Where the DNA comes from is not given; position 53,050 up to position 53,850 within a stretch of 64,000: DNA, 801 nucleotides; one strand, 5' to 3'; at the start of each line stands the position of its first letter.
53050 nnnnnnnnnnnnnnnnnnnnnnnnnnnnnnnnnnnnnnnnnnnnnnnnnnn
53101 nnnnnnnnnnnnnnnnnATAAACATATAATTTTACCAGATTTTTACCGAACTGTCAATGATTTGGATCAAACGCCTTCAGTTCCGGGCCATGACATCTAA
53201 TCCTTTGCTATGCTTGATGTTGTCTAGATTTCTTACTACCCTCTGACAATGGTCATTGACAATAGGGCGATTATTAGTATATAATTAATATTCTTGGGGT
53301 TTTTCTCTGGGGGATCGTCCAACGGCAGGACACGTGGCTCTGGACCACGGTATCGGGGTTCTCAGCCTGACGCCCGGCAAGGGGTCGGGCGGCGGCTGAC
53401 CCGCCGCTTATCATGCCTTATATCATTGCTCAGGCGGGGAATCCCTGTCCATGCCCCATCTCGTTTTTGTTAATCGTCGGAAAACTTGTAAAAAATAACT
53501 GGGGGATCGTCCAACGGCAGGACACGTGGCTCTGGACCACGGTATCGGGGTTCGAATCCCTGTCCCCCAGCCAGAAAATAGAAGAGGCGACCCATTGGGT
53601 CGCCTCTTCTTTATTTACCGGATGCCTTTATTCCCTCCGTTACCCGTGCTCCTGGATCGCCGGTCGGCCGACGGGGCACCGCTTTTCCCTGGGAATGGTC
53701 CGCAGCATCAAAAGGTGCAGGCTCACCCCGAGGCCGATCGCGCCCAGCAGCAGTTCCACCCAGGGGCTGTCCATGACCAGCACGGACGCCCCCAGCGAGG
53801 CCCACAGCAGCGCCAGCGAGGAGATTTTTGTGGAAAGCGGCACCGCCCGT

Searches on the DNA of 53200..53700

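Call 49: search_rna_families(source=window, start=53200, end=53700, threshold=evalue, max_evalue=1)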
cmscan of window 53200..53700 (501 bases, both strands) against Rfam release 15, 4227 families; matches with E-value up to 1: 9.
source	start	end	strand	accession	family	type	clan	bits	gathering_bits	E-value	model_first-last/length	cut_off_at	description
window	53500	53570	+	RF00005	tRNA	Gene; tRNA;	CL00001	56.8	29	1.1e-11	1-71/71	no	tRNA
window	53580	53611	-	RF01409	STnc250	Gene; sRNA;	-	23.8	42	0.018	55-88/94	no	STnc250 Hfq binding RNA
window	53575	53643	-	RF02074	STnc240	Gene; sRNA;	-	22.5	55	0.62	1-77/77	no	Enterobacterial sRNA STnc240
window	53568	53700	-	RF00084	CsrC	Gene; sRNA;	CL00106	20.6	61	0.00034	98-255/255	5'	CsrC RNA family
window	53580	53610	+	RF01409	STnc250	Gene; sRNA;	-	20.4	42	0.13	56-88/94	no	STnc250 Hfq binding RNA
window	53528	53617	-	RF02509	PYLIS_2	Cis-reg;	-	20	36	0.028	1-100/100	no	Pyrrolysine insertion sequence mtbB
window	53412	53532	-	RF02110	DLEU2_6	Gene; lncRNA;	-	17.7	60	0.75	1-135/135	no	Deleted in lymphocytic leukemia 2 conserved region 6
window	53308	53377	+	RF00005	tRNA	Gene; tRNA;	CL00001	17.3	29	0.8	1-71/71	no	tRNA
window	53488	53617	-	RF01808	MicX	Gene; sRNA;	-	15.7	75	0.48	1-194/194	no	MicX Vibrio cholerae sRNA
